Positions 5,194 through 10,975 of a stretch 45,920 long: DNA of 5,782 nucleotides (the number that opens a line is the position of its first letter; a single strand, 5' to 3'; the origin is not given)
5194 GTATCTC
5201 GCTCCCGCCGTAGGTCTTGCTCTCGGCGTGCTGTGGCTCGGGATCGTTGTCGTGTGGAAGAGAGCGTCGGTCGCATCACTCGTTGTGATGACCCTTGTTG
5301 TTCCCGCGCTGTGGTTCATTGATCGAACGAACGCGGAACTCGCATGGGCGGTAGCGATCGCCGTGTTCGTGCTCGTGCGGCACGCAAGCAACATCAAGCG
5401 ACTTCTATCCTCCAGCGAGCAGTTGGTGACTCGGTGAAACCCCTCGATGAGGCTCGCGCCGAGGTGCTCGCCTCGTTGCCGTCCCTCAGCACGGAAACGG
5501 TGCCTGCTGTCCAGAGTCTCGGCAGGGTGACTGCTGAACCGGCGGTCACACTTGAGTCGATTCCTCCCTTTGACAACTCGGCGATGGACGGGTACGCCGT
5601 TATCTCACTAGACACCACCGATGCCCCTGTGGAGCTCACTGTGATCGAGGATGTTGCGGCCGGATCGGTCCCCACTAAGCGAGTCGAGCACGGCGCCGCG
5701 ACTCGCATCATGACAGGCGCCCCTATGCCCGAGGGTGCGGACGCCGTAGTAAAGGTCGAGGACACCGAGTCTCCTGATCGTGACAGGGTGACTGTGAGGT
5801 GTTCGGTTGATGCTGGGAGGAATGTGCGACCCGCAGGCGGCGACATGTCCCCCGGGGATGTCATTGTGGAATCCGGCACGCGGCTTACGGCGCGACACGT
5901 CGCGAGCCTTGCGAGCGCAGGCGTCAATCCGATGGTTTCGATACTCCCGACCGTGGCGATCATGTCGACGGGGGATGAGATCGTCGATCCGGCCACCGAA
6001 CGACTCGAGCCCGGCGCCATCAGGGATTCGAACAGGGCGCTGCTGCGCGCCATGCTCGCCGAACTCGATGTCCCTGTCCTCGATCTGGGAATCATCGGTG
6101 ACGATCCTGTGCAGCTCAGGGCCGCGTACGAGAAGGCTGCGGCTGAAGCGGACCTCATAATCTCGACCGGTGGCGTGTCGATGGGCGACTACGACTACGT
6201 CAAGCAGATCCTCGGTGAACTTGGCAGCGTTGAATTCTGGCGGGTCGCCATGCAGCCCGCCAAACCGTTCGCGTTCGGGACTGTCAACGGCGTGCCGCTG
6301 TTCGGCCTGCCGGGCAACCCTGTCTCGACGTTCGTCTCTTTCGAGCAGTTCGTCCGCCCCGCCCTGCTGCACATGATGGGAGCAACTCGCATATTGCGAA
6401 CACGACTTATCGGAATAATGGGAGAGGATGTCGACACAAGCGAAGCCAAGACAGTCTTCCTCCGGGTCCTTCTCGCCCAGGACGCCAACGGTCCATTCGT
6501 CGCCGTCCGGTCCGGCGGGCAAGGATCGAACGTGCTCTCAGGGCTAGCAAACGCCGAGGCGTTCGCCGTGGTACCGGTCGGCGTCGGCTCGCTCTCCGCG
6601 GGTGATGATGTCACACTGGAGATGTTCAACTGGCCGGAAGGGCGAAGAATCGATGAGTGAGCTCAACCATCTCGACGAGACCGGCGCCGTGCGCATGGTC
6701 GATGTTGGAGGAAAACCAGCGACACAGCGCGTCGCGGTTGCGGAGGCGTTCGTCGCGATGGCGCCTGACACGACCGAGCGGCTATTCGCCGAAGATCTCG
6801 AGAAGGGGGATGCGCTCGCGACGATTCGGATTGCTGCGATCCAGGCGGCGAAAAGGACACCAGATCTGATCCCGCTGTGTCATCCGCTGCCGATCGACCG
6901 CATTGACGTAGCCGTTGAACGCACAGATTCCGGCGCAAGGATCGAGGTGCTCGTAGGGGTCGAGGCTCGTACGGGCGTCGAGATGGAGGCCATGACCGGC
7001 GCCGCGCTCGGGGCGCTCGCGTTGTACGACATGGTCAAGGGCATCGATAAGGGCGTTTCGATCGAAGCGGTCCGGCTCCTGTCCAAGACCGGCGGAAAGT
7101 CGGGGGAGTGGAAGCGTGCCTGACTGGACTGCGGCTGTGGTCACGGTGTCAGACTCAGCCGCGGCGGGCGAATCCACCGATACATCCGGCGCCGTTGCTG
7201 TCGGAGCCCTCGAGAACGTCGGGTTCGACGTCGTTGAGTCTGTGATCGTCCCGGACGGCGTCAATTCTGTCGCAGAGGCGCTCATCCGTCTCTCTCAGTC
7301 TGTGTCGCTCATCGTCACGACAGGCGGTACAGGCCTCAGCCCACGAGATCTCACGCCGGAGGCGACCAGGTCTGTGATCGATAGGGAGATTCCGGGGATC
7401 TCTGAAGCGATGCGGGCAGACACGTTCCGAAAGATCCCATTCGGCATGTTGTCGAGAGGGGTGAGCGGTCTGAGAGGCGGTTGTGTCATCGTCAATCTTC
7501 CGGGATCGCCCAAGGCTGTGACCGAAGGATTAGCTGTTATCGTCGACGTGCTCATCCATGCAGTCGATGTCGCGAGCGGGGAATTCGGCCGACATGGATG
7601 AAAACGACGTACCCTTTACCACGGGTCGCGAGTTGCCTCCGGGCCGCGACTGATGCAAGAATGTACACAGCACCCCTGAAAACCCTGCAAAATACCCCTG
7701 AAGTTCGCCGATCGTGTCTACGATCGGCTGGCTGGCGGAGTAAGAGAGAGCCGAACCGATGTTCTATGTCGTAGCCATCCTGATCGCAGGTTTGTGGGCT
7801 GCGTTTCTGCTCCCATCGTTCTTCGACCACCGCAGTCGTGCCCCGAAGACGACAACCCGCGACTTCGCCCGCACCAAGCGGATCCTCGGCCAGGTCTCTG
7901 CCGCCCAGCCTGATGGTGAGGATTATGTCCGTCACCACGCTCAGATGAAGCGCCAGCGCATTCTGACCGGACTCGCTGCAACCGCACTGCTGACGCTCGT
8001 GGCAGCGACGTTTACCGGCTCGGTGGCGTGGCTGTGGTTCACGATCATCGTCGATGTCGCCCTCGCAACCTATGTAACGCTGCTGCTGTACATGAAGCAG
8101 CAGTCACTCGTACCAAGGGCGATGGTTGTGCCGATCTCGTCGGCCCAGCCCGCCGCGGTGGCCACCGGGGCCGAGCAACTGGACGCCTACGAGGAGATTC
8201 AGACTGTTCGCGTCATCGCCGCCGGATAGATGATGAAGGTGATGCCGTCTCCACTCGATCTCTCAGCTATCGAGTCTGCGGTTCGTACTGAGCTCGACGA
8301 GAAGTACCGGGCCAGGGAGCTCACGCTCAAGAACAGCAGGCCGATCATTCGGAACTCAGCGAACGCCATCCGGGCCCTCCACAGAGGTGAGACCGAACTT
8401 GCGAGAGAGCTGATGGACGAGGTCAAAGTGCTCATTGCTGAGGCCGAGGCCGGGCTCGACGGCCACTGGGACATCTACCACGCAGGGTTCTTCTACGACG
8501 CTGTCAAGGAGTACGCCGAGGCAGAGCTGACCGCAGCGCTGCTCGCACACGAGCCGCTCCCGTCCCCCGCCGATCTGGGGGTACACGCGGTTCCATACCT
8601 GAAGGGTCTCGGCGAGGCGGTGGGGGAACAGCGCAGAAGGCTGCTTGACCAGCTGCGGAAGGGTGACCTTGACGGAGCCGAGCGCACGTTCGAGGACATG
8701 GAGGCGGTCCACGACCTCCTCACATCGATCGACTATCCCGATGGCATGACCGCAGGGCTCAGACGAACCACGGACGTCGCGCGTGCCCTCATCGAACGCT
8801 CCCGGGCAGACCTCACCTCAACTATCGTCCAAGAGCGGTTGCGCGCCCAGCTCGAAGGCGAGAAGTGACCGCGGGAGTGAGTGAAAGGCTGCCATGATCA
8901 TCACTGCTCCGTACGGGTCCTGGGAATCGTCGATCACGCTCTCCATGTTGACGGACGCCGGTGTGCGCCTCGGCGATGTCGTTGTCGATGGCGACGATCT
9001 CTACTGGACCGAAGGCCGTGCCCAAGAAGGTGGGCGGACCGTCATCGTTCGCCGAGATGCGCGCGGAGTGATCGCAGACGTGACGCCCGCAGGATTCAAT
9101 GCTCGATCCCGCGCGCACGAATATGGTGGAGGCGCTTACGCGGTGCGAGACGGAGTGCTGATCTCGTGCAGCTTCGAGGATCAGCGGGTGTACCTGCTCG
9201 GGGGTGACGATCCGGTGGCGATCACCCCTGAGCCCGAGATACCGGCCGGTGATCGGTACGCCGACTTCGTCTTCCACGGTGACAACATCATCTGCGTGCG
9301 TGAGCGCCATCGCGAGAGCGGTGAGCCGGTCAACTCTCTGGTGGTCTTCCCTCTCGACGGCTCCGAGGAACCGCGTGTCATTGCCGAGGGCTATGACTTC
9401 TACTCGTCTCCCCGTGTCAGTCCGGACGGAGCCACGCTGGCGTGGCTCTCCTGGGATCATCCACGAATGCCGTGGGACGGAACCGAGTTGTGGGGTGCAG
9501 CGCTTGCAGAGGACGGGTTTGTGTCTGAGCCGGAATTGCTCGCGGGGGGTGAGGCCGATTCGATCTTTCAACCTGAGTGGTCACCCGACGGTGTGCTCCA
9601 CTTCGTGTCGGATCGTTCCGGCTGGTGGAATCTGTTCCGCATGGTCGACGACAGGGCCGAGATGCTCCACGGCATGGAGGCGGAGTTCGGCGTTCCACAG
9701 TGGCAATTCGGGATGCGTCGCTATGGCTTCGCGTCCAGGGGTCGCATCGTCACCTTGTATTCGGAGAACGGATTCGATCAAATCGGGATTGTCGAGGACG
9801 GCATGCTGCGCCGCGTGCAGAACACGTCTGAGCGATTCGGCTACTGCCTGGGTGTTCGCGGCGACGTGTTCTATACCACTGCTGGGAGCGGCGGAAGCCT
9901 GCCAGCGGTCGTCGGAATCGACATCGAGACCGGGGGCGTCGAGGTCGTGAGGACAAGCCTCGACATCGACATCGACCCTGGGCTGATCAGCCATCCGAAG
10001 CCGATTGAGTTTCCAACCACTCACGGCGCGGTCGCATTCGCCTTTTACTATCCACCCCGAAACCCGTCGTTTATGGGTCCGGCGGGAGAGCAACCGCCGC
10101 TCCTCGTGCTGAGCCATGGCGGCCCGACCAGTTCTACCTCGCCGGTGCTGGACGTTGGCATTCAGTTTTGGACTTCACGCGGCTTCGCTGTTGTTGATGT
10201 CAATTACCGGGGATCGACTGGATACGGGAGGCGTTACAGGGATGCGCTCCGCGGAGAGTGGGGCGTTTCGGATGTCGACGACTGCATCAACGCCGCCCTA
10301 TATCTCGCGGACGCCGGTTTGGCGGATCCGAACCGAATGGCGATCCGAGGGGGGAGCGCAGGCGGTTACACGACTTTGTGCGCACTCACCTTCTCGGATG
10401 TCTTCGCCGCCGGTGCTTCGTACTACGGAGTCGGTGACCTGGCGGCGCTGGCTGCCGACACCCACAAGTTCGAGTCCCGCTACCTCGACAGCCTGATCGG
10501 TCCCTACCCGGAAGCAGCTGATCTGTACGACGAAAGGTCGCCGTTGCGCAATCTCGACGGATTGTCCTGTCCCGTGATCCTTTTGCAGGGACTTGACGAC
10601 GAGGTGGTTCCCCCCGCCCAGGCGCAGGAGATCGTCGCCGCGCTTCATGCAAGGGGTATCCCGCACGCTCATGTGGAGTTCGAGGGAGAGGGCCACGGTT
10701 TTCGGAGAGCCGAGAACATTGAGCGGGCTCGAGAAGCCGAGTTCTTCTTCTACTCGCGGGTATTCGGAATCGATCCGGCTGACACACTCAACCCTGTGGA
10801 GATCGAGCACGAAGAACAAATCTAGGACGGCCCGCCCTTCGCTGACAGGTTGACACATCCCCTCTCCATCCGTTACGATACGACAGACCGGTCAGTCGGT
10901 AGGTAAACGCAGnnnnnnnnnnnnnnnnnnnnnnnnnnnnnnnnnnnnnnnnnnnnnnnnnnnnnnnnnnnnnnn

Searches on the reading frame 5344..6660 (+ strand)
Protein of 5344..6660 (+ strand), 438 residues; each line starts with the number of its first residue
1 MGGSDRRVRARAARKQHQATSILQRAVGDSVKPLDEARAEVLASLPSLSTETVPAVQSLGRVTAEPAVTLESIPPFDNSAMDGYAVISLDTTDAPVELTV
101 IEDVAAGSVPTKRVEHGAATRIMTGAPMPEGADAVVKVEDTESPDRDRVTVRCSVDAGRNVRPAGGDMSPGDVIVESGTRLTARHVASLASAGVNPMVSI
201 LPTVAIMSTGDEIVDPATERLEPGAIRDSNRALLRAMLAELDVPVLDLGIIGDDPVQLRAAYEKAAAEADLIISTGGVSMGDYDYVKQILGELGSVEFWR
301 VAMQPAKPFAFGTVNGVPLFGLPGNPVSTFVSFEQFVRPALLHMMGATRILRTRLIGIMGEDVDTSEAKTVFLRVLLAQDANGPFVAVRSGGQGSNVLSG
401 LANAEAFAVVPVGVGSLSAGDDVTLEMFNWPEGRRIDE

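Call 8: search_protein_families(library=pfam, proteins=[window:5344-6660:+], max_evalue=0.001)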
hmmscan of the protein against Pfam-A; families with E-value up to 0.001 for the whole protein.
window:5344-6660:+ (438 aa): 3 families
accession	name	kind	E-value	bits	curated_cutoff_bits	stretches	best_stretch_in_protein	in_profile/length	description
PF03453.22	MoeA_N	-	1.6e-45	155.1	30.8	1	33-193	2-160/160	MoeA N-terminal region (domain I and II)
PF00994.29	MoCF_biosynth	-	3.2e-34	118.1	26.6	1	205-343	1-144/144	Probable molybdopterin binding domain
PF03454.20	MoeA_C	-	3.2e-11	43.7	22.1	1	359-425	4-69/72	MoeA C-terminal region (domain IV)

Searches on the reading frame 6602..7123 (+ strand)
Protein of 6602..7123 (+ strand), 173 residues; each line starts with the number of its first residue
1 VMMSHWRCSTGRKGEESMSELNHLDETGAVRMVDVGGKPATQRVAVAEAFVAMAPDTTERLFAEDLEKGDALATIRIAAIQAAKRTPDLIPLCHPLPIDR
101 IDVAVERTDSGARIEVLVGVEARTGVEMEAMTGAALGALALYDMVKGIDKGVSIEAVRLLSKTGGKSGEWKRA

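Call 8: search_protein_families(library=pfam, proteins=[window:6602-7123:+], max_evalue=0.001)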
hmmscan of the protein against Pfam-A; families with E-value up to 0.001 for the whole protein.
window:6602-7123:+ (173 aa): 1 family
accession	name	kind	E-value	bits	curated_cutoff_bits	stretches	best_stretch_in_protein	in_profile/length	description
PF01967.27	MoaC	-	9.4e-48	162.1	27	1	32-165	1-136/136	MoaC family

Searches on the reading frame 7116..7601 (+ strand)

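Call 8: search_protein_families(library=pfam, proteins=[window:7116-7601:+], max_evalue=0.001)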
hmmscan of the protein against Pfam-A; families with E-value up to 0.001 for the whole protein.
window:7116-7601:+ (161 aa): 1 family
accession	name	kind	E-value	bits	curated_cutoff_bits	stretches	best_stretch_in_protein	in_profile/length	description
PF00994.29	MoCF_biosynth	-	1.6e-31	109.4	26.6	1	7-146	1-142/144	Probable molybdopterin binding domain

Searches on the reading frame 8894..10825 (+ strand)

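Call 7: search_protein_families(library=pfam, proteins=[window:8894-10825:+], max_evalue=0.001)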
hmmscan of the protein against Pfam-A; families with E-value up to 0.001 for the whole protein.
window:8894-10825:+ (643 aa): 6 families
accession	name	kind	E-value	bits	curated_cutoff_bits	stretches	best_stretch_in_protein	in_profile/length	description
PF00326.27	Peptidase_S9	-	1.1e-49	169.2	22.6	1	422-625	6-211/213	Prolyl oligopeptidase family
PF20434.5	BD-FAE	-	2.7e-10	40.6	26.8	1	402-584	14-215/215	BD-FAE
PF01738.24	DLH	-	9.1e-07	29.1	21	1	461-610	77-196/217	Dienelactone hydrolase family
PF07676.18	PD40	-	0.00013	22.3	20.9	0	226-248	13-37/38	WD40-like Beta Propeller Repeat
PF00561.26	Abhydrolase_1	-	0.00025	21.2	25.8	0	539-601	183-238/245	alpha/beta hydrolase fold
PF02129.25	Peptidase_S15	-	0.00055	20.1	23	0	541-591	205-252/262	X-Pro dipeptidyl-peptidase (S15 family)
